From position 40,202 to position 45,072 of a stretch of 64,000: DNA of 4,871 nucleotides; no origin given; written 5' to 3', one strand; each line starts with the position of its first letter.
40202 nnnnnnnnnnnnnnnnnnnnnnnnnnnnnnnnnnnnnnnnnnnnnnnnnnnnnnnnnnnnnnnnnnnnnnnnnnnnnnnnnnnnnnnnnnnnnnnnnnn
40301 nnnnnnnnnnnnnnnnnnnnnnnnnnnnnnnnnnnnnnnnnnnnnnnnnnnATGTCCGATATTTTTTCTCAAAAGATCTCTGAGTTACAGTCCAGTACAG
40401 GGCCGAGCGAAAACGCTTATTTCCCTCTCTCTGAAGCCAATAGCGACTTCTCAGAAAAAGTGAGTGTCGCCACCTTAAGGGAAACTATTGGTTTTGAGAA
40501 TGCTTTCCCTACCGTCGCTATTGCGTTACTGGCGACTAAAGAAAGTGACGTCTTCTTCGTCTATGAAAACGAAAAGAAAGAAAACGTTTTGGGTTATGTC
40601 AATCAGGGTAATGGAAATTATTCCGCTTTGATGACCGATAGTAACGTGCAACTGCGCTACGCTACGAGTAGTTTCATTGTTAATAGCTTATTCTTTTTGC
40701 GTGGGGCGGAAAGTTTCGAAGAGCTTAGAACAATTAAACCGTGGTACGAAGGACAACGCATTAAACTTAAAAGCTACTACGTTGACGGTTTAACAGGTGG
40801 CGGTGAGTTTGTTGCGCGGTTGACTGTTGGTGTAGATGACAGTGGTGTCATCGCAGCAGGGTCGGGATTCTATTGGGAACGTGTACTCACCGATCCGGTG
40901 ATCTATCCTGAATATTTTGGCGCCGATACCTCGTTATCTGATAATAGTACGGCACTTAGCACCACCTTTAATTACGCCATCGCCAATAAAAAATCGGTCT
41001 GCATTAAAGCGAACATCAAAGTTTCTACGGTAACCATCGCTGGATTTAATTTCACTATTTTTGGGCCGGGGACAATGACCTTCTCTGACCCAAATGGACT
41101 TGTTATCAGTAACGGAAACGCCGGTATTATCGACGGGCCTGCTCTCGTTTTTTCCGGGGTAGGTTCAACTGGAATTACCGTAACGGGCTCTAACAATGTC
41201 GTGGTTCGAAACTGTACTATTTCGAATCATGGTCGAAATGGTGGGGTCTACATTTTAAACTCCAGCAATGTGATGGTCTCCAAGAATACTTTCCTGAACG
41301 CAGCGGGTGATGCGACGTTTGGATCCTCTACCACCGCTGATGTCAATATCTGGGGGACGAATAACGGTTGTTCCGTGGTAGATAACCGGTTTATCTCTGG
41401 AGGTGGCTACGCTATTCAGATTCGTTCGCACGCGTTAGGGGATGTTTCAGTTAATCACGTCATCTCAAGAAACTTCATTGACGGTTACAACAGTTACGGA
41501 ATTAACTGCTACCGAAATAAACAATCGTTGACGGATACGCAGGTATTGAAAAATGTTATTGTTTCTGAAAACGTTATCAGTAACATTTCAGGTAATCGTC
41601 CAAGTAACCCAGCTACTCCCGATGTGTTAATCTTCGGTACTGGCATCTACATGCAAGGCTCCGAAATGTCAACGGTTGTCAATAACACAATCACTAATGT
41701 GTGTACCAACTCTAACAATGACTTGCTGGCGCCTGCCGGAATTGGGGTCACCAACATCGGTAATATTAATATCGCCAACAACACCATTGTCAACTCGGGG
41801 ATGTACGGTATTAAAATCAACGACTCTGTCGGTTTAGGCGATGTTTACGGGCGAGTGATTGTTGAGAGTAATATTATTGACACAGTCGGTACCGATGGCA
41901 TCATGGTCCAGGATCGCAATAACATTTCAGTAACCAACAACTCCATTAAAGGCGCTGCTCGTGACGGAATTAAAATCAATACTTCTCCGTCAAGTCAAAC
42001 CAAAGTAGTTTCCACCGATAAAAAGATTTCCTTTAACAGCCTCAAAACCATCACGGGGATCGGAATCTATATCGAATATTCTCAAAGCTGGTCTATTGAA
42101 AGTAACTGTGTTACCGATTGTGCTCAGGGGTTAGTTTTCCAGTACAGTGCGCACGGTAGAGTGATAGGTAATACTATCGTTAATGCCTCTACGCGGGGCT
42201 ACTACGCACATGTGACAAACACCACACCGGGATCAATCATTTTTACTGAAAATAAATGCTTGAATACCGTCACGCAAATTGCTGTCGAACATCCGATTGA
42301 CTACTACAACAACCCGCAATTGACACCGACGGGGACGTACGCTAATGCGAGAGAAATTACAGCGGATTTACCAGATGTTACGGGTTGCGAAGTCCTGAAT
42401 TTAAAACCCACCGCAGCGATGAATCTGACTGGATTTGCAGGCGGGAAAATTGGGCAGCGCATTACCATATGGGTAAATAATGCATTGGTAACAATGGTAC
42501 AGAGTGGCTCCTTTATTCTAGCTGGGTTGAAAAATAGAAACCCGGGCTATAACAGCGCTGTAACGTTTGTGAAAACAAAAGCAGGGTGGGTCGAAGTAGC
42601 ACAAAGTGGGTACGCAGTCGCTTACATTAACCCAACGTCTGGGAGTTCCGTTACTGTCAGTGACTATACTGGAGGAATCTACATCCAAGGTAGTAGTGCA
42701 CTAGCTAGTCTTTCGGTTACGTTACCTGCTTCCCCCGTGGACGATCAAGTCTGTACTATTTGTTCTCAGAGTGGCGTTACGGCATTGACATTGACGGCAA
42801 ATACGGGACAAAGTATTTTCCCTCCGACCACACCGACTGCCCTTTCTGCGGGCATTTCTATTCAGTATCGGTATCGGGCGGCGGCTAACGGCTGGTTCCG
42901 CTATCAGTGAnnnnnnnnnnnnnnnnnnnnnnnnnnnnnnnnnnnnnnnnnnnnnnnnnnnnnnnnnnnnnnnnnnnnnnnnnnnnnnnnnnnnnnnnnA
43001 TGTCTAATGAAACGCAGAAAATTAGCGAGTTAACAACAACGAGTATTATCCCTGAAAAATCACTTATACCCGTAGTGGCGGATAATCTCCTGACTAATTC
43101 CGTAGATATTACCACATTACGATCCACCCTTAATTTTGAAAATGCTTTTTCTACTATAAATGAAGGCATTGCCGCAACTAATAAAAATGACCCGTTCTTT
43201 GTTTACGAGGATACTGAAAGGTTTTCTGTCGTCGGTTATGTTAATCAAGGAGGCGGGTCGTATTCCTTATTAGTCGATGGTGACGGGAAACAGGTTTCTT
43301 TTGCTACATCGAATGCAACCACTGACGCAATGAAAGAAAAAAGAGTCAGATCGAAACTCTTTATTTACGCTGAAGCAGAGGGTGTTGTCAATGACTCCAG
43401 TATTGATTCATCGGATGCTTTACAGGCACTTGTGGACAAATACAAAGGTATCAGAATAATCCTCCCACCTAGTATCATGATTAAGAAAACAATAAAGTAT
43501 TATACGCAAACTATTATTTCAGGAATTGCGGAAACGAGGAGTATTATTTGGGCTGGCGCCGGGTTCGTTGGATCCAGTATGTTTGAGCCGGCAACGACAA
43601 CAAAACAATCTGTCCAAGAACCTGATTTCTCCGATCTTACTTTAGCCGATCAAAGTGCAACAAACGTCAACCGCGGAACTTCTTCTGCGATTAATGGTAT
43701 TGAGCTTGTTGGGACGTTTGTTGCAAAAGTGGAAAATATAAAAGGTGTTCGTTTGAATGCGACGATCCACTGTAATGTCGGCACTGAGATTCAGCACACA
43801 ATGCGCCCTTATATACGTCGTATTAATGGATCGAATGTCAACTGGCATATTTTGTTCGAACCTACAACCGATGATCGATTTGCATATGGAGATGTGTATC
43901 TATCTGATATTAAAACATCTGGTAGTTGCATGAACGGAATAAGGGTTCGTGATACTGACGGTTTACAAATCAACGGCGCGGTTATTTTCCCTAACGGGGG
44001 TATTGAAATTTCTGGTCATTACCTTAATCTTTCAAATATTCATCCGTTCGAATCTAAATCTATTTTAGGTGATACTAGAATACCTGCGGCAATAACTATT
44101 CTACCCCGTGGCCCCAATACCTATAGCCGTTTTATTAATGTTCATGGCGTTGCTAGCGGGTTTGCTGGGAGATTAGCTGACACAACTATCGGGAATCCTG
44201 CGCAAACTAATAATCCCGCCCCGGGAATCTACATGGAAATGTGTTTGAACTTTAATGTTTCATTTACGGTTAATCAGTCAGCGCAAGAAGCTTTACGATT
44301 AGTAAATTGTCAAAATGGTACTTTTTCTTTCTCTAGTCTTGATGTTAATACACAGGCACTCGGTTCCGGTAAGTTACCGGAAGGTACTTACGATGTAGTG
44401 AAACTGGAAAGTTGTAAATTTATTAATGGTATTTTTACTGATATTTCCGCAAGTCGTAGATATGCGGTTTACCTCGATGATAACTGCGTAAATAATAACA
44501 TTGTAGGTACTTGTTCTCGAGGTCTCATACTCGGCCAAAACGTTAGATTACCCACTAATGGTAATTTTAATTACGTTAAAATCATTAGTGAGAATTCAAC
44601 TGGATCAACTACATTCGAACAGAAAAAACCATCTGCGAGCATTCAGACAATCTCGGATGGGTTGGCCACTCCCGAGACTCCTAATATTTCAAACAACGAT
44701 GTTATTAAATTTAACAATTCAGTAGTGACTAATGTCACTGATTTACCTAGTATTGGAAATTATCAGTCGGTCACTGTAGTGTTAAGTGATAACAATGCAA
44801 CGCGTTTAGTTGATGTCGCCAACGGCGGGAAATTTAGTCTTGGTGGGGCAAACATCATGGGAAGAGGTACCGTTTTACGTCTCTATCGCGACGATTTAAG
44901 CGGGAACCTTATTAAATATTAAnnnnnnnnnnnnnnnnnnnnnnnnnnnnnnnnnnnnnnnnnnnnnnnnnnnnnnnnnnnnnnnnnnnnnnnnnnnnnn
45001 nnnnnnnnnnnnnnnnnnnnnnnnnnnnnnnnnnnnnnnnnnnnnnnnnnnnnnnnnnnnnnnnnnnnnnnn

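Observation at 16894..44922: Eleven-gene receptor-binding-protein arsenal (28 kb) with separately terminated cassettes and a two-gene inversion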

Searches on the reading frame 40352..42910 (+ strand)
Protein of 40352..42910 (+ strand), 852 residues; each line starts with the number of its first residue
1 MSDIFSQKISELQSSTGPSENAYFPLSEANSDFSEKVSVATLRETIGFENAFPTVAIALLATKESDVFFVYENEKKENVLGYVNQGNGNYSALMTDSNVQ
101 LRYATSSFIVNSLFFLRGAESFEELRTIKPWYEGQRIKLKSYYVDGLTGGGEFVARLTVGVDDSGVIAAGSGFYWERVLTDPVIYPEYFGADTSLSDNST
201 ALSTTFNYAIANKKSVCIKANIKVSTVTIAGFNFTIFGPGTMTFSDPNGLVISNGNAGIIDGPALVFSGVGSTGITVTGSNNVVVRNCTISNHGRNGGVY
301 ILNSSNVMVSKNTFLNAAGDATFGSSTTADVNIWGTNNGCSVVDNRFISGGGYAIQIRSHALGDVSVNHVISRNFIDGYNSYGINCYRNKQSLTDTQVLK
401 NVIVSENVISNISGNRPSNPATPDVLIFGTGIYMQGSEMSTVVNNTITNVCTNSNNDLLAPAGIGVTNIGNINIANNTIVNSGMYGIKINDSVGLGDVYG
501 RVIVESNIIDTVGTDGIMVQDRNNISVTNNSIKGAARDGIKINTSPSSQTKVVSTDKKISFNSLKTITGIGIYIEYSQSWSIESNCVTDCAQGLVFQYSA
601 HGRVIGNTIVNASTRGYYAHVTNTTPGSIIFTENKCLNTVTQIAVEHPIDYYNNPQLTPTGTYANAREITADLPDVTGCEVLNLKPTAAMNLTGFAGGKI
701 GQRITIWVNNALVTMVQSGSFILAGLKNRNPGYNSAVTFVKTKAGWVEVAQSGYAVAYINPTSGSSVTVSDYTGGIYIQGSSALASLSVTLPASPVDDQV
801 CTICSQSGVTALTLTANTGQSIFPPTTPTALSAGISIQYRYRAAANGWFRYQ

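Call 8: search_protein_families(library=pfam, proteins=[window:40352-42910:+], max_evalue=0.01)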
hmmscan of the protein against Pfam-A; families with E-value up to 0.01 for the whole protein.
window:40352-42910:+ (852 aa): 2 families
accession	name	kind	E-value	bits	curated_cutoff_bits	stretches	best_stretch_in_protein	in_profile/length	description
PF13229.12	Beta_helix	-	1.7e-25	89.9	25.9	3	462-624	1-149/158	Right handed beta helix region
PF05048.19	NosD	-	9.3e-14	51.8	23.6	2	556-658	92-192/212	Periplasmic copper-binding protein (NosD)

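Call 10: search_protein_families(library=phrogs, proteins=[window:40352-42910:+], max_evalue=0.001)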
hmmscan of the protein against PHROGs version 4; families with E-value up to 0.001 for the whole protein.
window:40352-42910:+ (852 aa): 4 families
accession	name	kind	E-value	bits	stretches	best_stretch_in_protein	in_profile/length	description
phrog_27731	-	unknown function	2.4e-28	99.9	1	2-219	2-219/688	-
phrog_4250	-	tail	2e-18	67.2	1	44-218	89-256/786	EPS depolymerase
phrog_17640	-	tail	1.7e-10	41.8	1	118-560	80-372/431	tail fiber protein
phrog_9532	-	tail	2.6e-09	37.1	1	120-208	172-264/759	tail fiber protein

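Call 46: search_dna_similar(query=window:40352-42910:+, collection=phages, mode=protein, max_rows=15)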
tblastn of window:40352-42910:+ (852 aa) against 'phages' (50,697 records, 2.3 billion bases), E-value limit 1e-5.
Records with a match: 152; places in all: 300; records where one place covers at least 80% of the query: 2.
Best place of each record, by identity: 90-95% 2; 60-80% 2; <60% 148.
By first word of the organism name: Klebsiella 66; Erwinia 20; Serratia 17; Salmonella 16; Escherichia 9; Mannheimia 8; Pantoea 6; Pasteurella 3; Shigella 2; Raoultella 1; and 4 more.
By host as written in the record: Klebsiella pneumoniae 32; Erwinia amylovora 16; - 15; Klebsiella pneumoniae 51503 4; Klebsiella pneumoniae DA591 4; Klebsiella pneumoniae B5055 4; Escherichia coli O157:H7 4; Serratia marcescens 3; and 52 more.
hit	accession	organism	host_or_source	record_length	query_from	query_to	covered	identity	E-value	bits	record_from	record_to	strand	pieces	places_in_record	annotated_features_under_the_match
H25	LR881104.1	Klebsiella phage vB_KvM-Eowyn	-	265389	115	852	87%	62.2%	0e+0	847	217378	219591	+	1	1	amsF: putative EPS-depolymerase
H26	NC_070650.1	Klebsiella phage vB_KvM-Eowyn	-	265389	115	852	87%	62.2%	0e+0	847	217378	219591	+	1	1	amsF: tail fiber protein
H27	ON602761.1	Klebsiella phage VLCpiA1g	Klebsiella pneumoniae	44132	285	751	55%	35.2%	2e-55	214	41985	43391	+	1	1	tail spike protein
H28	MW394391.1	Klebsiella phage vB_KpM_FBKp24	Klebsiella pneumoniae K6592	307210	1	177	21%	92.1%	3e-97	340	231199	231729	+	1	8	hypothetical protein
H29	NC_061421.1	Klebsiella phage vB_KpM_FBKp24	Klebsiella pneumoniae K6592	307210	1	177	21%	92.1%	3e-97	340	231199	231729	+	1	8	hypothetical protein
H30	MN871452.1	Serratia phage KpZh_1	Klebsiella pneumoniae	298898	1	265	31%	52.3%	3e-69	256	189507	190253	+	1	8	record has no annotation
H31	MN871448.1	Serratia phage KpSz_1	Klebsiella pneumoniae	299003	1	265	31%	52.3%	3e-69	256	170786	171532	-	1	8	record has no annotation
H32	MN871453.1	Serratia phage KpZh_LPS_45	Klebsiella pneumoniae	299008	1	265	31%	52.3%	3e-69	256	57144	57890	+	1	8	record has no annotation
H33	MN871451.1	Serratia phage KpYy_2_45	Klebsiella pneumoniae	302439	1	265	31%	51.9%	3e-72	265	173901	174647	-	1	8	record has no annotation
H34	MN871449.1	Serratia phage KpXa_1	Klebsiella pneumoniae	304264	1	265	31%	51.9%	3e-72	265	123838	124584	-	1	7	record has no annotation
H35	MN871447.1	Serratia phage KpLz_1_41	Klebsiella pneumoniae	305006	1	265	31%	51.9%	4e-72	265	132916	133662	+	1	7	record has no annotation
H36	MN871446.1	Klebsiella phage KpLz-2_45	Klebsiella pneumoniae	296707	1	265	31%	51.5%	6e-71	261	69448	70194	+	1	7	hypothetical protein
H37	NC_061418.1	Klebsiella phage KpLz-2_45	Klebsiella pneumoniae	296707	1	265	31%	51.5%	6e-71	261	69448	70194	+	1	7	EPS depolymerase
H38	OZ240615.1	Klebsiella phage vB_KpM_Centimanus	-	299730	1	265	31%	40.6%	5e-47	188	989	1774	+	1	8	EPS depolymerase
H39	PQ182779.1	Klebsiella phage vB_kp_MJ359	Klebsiella pneumoniae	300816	2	228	27%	40.7%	2e-34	148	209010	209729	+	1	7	tail fiber protein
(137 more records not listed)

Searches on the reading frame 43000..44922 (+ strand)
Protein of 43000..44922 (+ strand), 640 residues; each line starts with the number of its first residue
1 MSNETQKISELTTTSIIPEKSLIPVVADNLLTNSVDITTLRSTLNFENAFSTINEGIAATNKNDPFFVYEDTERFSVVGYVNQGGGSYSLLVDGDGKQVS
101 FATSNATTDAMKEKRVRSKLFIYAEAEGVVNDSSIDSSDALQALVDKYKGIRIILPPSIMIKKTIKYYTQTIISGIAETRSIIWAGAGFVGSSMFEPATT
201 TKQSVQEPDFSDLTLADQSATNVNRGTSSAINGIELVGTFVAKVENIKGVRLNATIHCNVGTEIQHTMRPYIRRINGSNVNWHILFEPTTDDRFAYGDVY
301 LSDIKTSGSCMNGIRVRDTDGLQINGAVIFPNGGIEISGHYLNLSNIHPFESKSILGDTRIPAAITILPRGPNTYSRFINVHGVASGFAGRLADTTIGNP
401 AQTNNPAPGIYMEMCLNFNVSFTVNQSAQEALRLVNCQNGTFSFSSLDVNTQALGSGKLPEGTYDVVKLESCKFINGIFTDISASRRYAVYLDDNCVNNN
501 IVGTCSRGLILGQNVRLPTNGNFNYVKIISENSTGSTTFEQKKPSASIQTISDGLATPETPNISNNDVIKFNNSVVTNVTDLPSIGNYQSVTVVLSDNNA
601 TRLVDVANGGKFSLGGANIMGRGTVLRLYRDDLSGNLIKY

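Call 8: search_protein_families(library=pfam, proteins=[window:43000-44922:+], max_evalue=0.01)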
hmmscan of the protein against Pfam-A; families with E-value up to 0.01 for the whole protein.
window:43000-44922:+ (640 aa): 1 family
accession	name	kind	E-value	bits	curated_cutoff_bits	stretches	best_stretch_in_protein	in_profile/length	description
PF12708.12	Pect-lyase_RHGA_epim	-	0.0049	17.1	27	1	127-296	7-171/213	Rhamnogalacturonase A/epimerase, pectate lyase-like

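Call 47: search_dna_similar(query=window:43000-44922:+, collection=phages, mode=protein, max_rows=15)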
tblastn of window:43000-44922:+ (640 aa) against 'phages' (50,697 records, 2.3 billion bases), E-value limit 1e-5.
Records with a match: 28; places in all: 106; records where one place covers at least 80% of the query: 5.
Best place of each record, by identity: <60% 28.
By first word of the organism name: Serratia 15; Klebsiella 11; Klebseilla 1; Pectobacterium 1.
By host as written in the record: Klebsiella pneumoniae 12; Serratia marcescens 3; - 2; Klebsiella variicola AJ055 (clinical isolate) 2; Klebsiella pneumoniae K6592 2; Serratia marcescens LVF3 2; Serratia marcescens D1 2; Serratia marcescens wk2050 2; and 1 more.
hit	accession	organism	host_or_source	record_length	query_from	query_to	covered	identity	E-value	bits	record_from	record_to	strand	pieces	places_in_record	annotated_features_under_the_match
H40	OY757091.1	Klebsiella phage vB_Kpn_K17alpha61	-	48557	68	639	89%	43.0%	4e-141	460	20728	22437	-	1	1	tail spike protein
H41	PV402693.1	Klebsiella phage TVB03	Klebsiella variicola AJ055 (clinical ...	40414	122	639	80%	46.6%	8e-120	457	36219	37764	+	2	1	hypothetical protein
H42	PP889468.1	Klebsiella phage phi1_146018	Klebsiella pneumoniae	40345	122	639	81%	45.5%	5e-133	436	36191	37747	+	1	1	tail protein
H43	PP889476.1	Klebsiella phage phi1_146026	Klebsiella pneumoniae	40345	122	639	81%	45.5%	5e-133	436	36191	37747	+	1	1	tail protein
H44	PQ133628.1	Klebsiella phage PQ7254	Klebsiella pneumoniae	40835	122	639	81%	45.1%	2e-130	429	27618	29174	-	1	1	hypothetical protein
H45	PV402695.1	Klebseilla phage AHF00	Klebsiella variicola AJ055 (clinical ...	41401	115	639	82%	42.3%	3e-127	420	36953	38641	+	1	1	none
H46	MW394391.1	Klebsiella phage vB_KpM_FBKp24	Klebsiella pneumoniae K6592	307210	5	155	24%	39.5%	1e-16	91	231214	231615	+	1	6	hypothetical protein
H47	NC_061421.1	Klebsiella phage vB_KpM_FBKp24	Klebsiella pneumoniae K6592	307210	5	155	24%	39.5%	1e-16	91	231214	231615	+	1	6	hypothetical protein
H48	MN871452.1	Serratia phage KpZh_1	Klebsiella pneumoniae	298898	1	101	16%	58.4%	9e-24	113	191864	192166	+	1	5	record has no annotation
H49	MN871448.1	Serratia phage KpSz_1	Klebsiella pneumoniae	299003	1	101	16%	58.4%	9e-24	113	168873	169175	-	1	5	record has no annotation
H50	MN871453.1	Serratia phage KpZh_LPS_45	Klebsiella pneumoniae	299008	1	101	16%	58.4%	9e-24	113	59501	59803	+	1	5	record has no annotation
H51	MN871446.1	Klebsiella phage KpLz-2_45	Klebsiella pneumoniae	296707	1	101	16%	58.4%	9e-24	113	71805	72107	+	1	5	tail fiber protein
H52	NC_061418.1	Klebsiella phage KpLz-2_45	Klebsiella pneumoniae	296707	1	101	16%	58.4%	9e-24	113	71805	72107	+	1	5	EPS depolymerase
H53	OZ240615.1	Klebsiella phage vB_KpM_Centimanus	-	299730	1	101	16%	57.4%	1e-23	113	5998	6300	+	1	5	hypothetical protein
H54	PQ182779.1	Klebsiella phage vB_kp_MJ359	Klebsiella pneumoniae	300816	1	154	24%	36.9%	3e-18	96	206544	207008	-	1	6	colanic acid degradation protein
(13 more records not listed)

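Call 65: search_solved_structures(query=window:43000-44922:+, max_evalue=1)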
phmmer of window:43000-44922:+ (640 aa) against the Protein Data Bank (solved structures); distinct sequences matched with E-value up to 1: 5.
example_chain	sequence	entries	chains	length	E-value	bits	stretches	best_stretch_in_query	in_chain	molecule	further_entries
6vsv_A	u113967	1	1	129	0.19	13.5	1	40-91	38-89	Sodium channel subunit beta-4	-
5xaw_A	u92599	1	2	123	0.5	12.2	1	40-91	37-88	Sodium channel subunit beta-4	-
4mz2_A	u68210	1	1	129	0.5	12.1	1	40-91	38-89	Sodium channel subunit beta-4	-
4mz3_A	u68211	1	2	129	0.57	12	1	40-91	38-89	Sodium channel subunit beta-4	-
4ibr_A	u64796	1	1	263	0.74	11.6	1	562-614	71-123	TEM-94 ES-beta-lactamase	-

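Call 76: search_protein_families(library=phrogs, proteins=[window:43000-44922:+], max_evalue=0.01)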
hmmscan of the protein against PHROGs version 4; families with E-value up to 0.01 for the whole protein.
window:43000-44922:+ (640 aa): 1 family
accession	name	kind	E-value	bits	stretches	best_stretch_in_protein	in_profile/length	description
phrog_27731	-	unknown function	2.1e-14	53.8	1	6-107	7-108/688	-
